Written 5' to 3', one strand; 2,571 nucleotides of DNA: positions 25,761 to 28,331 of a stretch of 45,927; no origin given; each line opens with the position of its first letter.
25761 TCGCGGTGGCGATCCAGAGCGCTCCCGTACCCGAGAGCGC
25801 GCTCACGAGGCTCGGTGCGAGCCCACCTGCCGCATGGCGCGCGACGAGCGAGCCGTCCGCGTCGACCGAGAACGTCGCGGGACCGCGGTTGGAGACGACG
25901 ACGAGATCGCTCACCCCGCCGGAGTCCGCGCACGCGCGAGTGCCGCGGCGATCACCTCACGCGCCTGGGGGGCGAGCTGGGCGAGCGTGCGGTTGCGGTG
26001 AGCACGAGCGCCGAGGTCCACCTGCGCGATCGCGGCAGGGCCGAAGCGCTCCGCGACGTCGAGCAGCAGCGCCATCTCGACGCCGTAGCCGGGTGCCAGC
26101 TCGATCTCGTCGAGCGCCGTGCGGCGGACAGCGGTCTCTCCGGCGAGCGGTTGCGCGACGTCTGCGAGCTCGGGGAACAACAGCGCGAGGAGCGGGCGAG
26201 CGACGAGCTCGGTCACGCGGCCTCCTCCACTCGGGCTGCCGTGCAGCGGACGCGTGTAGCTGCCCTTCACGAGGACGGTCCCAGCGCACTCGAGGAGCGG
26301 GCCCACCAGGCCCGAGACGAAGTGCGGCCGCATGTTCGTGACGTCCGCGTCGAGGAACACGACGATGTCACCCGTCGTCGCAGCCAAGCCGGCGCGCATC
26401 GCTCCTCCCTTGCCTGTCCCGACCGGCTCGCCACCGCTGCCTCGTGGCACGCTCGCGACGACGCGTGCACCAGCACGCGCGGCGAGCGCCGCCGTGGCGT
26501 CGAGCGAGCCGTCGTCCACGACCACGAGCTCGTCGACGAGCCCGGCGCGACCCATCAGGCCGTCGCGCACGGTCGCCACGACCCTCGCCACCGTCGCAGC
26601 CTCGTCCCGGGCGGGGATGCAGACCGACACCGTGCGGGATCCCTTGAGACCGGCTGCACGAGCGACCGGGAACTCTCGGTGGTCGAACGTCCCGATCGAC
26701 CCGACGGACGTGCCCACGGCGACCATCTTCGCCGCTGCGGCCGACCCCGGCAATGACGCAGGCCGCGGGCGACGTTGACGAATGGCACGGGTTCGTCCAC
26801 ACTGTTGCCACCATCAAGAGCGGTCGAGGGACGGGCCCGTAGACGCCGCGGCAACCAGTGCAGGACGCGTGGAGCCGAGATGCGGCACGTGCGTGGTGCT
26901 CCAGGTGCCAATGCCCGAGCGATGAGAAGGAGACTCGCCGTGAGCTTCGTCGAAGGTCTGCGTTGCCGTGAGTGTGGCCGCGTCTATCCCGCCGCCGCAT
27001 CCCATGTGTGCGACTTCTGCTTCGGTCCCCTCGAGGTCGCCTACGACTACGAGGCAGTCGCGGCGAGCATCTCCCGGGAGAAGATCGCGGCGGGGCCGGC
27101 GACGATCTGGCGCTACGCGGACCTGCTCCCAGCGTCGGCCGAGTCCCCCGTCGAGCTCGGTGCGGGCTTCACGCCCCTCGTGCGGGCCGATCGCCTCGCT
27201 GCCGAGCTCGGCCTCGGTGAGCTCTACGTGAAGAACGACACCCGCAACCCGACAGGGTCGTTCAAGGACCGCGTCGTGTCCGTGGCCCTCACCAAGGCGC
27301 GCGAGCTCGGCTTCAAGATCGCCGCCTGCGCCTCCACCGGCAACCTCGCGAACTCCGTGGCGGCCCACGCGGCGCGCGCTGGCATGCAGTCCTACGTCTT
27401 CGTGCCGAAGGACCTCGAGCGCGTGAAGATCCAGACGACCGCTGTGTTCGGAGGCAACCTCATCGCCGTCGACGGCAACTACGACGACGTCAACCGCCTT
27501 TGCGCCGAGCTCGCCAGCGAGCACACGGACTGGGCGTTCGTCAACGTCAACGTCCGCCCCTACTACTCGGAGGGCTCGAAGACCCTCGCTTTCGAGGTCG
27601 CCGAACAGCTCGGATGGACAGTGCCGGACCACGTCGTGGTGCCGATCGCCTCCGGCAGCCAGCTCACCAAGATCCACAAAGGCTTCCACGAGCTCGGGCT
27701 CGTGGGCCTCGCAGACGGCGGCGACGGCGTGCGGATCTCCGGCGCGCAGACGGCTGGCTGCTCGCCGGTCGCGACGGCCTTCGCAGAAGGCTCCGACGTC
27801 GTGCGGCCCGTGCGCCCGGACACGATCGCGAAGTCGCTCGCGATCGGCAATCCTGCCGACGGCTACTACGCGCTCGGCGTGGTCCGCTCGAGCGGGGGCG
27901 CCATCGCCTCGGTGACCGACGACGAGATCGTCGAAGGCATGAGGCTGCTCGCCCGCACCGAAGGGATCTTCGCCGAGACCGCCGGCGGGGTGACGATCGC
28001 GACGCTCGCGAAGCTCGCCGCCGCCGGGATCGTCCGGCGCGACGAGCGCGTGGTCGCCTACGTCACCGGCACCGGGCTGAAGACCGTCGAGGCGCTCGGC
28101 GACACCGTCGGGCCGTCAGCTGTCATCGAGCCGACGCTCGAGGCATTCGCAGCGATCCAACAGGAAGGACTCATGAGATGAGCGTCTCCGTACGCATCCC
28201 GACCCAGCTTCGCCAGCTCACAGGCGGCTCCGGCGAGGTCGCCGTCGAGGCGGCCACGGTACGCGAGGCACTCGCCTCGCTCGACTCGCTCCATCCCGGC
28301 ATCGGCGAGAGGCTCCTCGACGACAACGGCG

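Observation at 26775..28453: S-box (SAM) riboswitch controls a 'threonine synthase' + MoaD-like GG-carrier pair: predicted sulfur-carrier-protein-dependent homocysteine/methionine synthesis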

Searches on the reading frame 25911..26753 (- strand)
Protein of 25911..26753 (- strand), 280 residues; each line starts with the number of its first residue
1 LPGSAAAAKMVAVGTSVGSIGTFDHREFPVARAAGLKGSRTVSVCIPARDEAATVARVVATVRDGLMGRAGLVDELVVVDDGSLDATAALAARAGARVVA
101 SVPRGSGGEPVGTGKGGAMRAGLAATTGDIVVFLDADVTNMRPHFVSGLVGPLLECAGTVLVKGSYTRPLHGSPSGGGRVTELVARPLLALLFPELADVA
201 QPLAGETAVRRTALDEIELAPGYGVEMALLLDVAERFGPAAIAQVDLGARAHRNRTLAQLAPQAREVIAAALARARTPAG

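Call 22: search_protein_families(library=pfam, proteins=[window:25911-26753:-], max_evalue=0.001)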
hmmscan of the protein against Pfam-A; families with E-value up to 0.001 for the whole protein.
window:25911-26753:- (280 aa): 2 families
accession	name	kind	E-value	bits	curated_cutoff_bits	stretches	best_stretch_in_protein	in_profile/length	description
PF00535.33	Glycos_transf_2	-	6.4e-16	59.2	23.3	1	43-155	1-105/168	Glycosyl transferase family 2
PF13641.12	Glyco_tranf_2_3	-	0.00016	22.2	27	1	42-140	3-99/230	Glycosyltransferase like family 2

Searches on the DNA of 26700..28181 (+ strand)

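Call 4: search_rna_families(source=window, start=26700, end=27000, threshold=evalue, max_evalue=10, show_alignments=4)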
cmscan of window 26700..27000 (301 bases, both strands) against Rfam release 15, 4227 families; matches with E-value up to 10: 4.
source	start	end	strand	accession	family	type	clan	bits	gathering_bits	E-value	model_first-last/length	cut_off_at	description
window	26808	26928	+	RF00162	SAM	Cis-reg; riboswitch;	CL00012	47.9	44.4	3.2e-10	1-108/108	no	SAM riboswitch aptamer (S box leader)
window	26736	26801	-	RF03271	mir-1247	Gene; miRNA;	-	15.6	70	6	1-74/74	no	mir-1247 microRNA precursor family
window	26787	26873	+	RF04194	mir-57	Gene; miRNA;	-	14.3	44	2.6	1-84/84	no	mir-57 microRNA precursor family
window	26720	26734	-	RF02465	Ms_AS-5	Gene; sRNA;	-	12.4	46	10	15-29/45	no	Mycobacterium sRNA Ms_AS-5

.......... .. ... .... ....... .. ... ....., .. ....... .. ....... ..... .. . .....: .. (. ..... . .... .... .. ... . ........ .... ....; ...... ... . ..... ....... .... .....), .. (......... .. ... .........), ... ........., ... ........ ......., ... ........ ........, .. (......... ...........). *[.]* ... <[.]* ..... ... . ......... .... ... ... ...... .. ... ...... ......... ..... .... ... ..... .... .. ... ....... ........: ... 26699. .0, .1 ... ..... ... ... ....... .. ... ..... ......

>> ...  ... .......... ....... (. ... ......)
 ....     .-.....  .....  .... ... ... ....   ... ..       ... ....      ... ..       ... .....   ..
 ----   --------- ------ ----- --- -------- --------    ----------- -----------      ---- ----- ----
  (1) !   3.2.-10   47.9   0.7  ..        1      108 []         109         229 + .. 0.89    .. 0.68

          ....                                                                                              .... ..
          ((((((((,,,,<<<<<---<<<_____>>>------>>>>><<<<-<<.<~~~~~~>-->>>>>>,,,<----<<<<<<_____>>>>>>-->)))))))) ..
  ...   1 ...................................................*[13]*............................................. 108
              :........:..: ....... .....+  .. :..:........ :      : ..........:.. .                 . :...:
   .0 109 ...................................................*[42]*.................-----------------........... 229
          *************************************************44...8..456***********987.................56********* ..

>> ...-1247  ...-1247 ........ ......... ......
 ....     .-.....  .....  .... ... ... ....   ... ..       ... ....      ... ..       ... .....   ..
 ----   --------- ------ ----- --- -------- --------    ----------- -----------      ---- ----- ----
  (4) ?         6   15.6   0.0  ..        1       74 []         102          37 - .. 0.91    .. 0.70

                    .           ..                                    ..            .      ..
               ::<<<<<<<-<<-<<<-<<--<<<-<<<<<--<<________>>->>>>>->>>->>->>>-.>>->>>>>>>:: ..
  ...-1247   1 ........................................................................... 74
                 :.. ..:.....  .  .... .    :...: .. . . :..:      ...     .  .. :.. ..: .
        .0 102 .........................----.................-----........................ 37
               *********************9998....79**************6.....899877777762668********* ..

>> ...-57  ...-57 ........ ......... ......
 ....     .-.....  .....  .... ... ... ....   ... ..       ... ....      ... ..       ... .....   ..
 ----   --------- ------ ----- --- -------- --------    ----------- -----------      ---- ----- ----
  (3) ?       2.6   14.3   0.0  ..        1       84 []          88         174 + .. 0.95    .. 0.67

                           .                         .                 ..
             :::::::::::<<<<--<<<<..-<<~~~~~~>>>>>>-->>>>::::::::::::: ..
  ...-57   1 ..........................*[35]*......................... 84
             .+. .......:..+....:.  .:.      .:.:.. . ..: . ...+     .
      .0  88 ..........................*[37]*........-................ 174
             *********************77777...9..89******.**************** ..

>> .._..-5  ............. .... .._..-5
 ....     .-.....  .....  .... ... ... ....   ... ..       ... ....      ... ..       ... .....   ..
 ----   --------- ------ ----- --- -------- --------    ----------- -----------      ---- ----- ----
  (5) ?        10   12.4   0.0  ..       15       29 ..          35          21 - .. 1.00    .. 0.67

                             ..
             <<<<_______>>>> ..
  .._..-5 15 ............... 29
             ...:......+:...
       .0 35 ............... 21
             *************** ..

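Call 32: search_rna_families(source=L001, threshold=gathering, show_alignments=2)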
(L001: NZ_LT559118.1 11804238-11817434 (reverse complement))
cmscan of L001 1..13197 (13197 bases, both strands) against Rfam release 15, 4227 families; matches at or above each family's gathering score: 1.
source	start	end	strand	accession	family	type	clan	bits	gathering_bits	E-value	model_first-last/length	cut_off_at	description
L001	5816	5957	+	RF00162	SAM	Cis-reg; riboswitch;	CL00012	68.7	44.4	1.3e-14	1-108/108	no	SAM riboswitch aptamer (S box leader)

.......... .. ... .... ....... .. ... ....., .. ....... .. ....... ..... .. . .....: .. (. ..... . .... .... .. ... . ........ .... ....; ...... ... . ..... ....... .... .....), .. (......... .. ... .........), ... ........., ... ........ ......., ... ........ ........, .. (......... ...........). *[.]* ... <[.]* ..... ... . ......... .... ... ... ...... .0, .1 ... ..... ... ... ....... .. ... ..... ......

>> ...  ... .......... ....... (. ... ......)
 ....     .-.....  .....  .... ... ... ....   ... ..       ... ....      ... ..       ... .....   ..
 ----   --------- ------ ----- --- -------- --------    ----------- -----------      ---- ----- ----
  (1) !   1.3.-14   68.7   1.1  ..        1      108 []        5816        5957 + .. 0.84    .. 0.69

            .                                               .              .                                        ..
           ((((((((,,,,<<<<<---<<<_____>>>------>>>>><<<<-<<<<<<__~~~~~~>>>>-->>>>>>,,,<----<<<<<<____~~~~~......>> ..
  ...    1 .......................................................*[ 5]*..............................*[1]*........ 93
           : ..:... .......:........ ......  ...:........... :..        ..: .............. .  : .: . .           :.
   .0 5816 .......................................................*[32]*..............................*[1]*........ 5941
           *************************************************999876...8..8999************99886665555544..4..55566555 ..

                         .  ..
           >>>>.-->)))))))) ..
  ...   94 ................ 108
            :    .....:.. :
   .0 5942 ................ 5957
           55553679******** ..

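Call 62: search_rna_families(sources=[L123, L129, L131, L135, L137, L141, L142, L145, L146, L149, L155, L153, L076, L077, L078, L079, L009, L018], threshold=gathering)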
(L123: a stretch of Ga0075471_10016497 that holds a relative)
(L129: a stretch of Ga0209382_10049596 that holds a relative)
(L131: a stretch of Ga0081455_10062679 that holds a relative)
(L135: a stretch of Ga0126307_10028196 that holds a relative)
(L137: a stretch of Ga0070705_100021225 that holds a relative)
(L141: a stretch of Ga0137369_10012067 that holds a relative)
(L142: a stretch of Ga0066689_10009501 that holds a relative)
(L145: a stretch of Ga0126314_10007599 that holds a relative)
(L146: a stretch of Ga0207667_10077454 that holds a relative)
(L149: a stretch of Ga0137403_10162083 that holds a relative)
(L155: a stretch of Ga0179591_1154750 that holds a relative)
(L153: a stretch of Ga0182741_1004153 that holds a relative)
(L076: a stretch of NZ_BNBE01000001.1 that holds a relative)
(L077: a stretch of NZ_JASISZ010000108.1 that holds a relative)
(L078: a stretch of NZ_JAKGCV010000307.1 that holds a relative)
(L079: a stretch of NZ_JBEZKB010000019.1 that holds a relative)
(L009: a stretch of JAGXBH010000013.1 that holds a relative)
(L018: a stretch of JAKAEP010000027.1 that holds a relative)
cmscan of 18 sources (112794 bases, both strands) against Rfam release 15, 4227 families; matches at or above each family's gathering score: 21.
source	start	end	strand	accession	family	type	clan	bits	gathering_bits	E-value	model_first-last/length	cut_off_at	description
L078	4067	4194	+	RF00162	SAM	Cis-reg; riboswitch;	CL00012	82.5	44.4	1.1e-17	1-108/108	no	SAM riboswitch aptamer (S box leader)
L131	1292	1392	+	RF00162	SAM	Cis-reg; riboswitch;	CL00012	81.3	44.4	2.4e-17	1-108/108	no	SAM riboswitch aptamer (S box leader)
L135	607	717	+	RF00162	SAM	Cis-reg; riboswitch;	CL00012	80.1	44.4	5.4e-17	1-108/108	no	SAM riboswitch aptamer (S box leader)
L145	1309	1419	+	RF00162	SAM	Cis-reg; riboswitch;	CL00012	80.1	44.4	5.4e-17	1-108/108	no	SAM riboswitch aptamer (S box leader)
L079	5799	5926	+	RF00162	SAM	Cis-reg; riboswitch;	CL00012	77.4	44.4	3.3e-16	1-108/108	no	SAM riboswitch aptamer (S box leader)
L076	5762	5905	+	RF00162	SAM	Cis-reg; riboswitch;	CL00012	76.6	44.4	5.5e-16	1-108/108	no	SAM riboswitch aptamer (S box leader)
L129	1304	1419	+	RF00162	SAM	Cis-reg; riboswitch;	CL00012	76.3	44.4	6.8e-16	1-108/108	no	SAM riboswitch aptamer (S box leader)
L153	1336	1462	+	RF00162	SAM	Cis-reg; riboswitch;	CL00012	76.1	44.4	7.7e-16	1-108/108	no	SAM riboswitch aptamer (S box leader)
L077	5746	5887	+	RF00162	SAM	Cis-reg; riboswitch;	CL00012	76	44.4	8.4e-16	1-108/108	no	SAM riboswitch aptamer (S box leader)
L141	1311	1422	+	RF00162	SAM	Cis-reg; riboswitch;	CL00012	73.8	44.4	3.7e-15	1-108/108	no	SAM riboswitch aptamer (S box leader)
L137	1329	1430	+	RF00162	SAM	Cis-reg; riboswitch;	CL00012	70.4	44.4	3.6e-14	1-108/108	no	SAM riboswitch aptamer (S box leader)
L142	1332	1433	+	RF00162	SAM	Cis-reg; riboswitch;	CL00012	68.7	44.4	1.1e-13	1-108/108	no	SAM riboswitch aptamer (S box leader)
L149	447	548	+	RF00162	SAM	Cis-reg; riboswitch;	CL00012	68.7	44.4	1.1e-13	1-108/108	no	SAM riboswitch aptamer (S box leader)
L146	1302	1409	+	RF00162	SAM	Cis-reg; riboswitch;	CL00012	66.9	44.4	3.8e-13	1-108/108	no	SAM riboswitch aptamer (S box leader)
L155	1235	1342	+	RF00162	SAM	Cis-reg; riboswitch;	CL00012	66.7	44.4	4.2e-13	1-108/108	no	SAM riboswitch aptamer (S box leader)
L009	4375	4448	-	RF00005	tRNA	Gene; tRNA;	CL00001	66.6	29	4.9e-12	1-71/71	no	tRNA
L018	4417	4491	-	RF00005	tRNA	Gene; tRNA;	CL00001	65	29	1.3e-11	1-71/71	no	tRNA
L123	1285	1397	+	RF00162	SAM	Cis-reg; riboswitch;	CL00012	63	44.4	5.1e-12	1-108/108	no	SAM riboswitch aptamer (S box leader)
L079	2999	3072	+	RF00005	tRNA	Gene; tRNA;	CL00001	61.7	29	1e-10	1-71/71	no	tRNA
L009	5890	5993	+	RF00162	SAM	Cis-reg; riboswitch;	CL00012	57.1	44.4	2.7e-10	1-108/108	no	SAM riboswitch aptamer (S box leader)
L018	5890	5994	+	RF00162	SAM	Cis-reg; riboswitch;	CL00012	54.1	44.4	2e-09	1-108/108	no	SAM riboswitch aptamer (S box leader)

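Call 63: search_rna_families(sources=[L082, L084, L085, L086, L088, L099, L100, L103, L107, L109, L110, L118, L122, L127, L138, L143, L147, L154, L157, L161], threshold=gathering)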
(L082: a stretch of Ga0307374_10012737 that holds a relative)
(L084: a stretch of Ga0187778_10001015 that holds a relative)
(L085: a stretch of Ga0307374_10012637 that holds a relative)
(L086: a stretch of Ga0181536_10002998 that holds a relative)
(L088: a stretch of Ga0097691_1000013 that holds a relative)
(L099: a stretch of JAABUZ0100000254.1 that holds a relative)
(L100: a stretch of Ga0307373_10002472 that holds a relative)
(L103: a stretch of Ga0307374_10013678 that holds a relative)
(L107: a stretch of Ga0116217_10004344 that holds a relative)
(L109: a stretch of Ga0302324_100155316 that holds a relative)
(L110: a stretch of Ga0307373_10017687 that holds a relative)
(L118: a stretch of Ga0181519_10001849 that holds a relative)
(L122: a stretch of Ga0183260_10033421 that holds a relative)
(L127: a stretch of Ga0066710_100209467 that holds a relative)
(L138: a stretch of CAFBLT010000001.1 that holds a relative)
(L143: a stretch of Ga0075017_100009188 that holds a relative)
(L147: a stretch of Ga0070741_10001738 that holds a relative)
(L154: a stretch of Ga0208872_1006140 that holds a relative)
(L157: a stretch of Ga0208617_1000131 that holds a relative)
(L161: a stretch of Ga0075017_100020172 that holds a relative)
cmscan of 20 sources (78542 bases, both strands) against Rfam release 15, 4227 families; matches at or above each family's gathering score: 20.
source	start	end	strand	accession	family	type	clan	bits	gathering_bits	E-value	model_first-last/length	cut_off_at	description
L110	1394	1487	+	RF00162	SAM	Cis-reg; riboswitch;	CL00012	72.2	44.4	7.3e-15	1-108/108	no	SAM riboswitch aptamer (S box leader)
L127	268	359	+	RF00162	SAM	Cis-reg; riboswitch;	CL00012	71.8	44.4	9.8e-15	1-108/108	no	SAM riboswitch aptamer (S box leader)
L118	1388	1476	+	RF00162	SAM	Cis-reg; riboswitch;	CL00012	69.8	44.4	3.8e-14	1-108/108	no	SAM riboswitch aptamer (S box leader)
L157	1311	1397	+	RF00162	SAM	Cis-reg; riboswitch;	CL00012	68.2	44.4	1.1e-13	1-108/108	no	SAM riboswitch aptamer (S box leader)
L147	1386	1485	+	RF00162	SAM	Cis-reg; riboswitch;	CL00012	66.6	44.4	3.1e-13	1-108/108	no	SAM riboswitch aptamer (S box leader)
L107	1406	1493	+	RF00162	SAM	Cis-reg; riboswitch;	CL00012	65.2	44.4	8.2e-13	1-108/108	no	SAM riboswitch aptamer (S box leader)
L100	1382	1493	+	RF00162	SAM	Cis-reg; riboswitch;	CL00012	61.1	44.4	1.2e-11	1-108/108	no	SAM riboswitch aptamer (S box leader)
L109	1390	1483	+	RF00162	SAM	Cis-reg; riboswitch;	CL00012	61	44.4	1.4e-11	1-108/108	no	SAM riboswitch aptamer (S box leader)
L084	1289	1388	+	RF00162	SAM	Cis-reg; riboswitch;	CL00012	59.7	44.4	3.2e-11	1-108/108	no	SAM riboswitch aptamer (S box leader)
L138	1379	1479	+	RF00162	SAM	Cis-reg; riboswitch;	CL00012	59.4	44.4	4e-11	1-108/108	no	SAM riboswitch aptamer (S box leader)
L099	1399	1494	+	RF00162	SAM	Cis-reg; riboswitch;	CL00012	59.3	44.4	4.2e-11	1-108/108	no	SAM riboswitch aptamer (S box leader)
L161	1128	1238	+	RF00162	SAM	Cis-reg; riboswitch;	CL00012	59.3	44.4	4.2e-11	1-108/108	no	SAM riboswitch aptamer (S box leader)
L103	1393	1493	+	RF00162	SAM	Cis-reg; riboswitch;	CL00012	58.1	44.4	9.2e-11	1-108/108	no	SAM riboswitch aptamer (S box leader)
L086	1390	1494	+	RF00162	SAM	Cis-reg; riboswitch;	CL00012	58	44.4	1e-10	1-108/108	no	SAM riboswitch aptamer (S box leader)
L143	1111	1211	+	RF00162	SAM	Cis-reg; riboswitch;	CL00012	56.2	44.4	3.2e-10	1-108/108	no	SAM riboswitch aptamer (S box leader)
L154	1393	1491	+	RF00162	SAM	Cis-reg; riboswitch;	CL00012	56.2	44.4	3.4e-10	1-108/108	no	SAM riboswitch aptamer (S box leader)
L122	1391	1507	+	RF00162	SAM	Cis-reg; riboswitch;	CL00012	55.5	44.4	5.3e-10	1-108/108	no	SAM riboswitch aptamer (S box leader)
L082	1371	1492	+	RF00162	SAM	Cis-reg; riboswitch;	CL00012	55.2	44.4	6.6e-10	1-108/108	no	SAM riboswitch aptamer (S box leader)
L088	1376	1493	+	RF00162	SAM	Cis-reg; riboswitch;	CL00012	55.1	44.4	7.1e-10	1-108/108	no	SAM riboswitch aptamer (S box leader)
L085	1377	1493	+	RF00162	SAM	Cis-reg; riboswitch;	CL00012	54.6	44.4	9.7e-10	1-108/108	no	SAM riboswitch aptamer (S box leader)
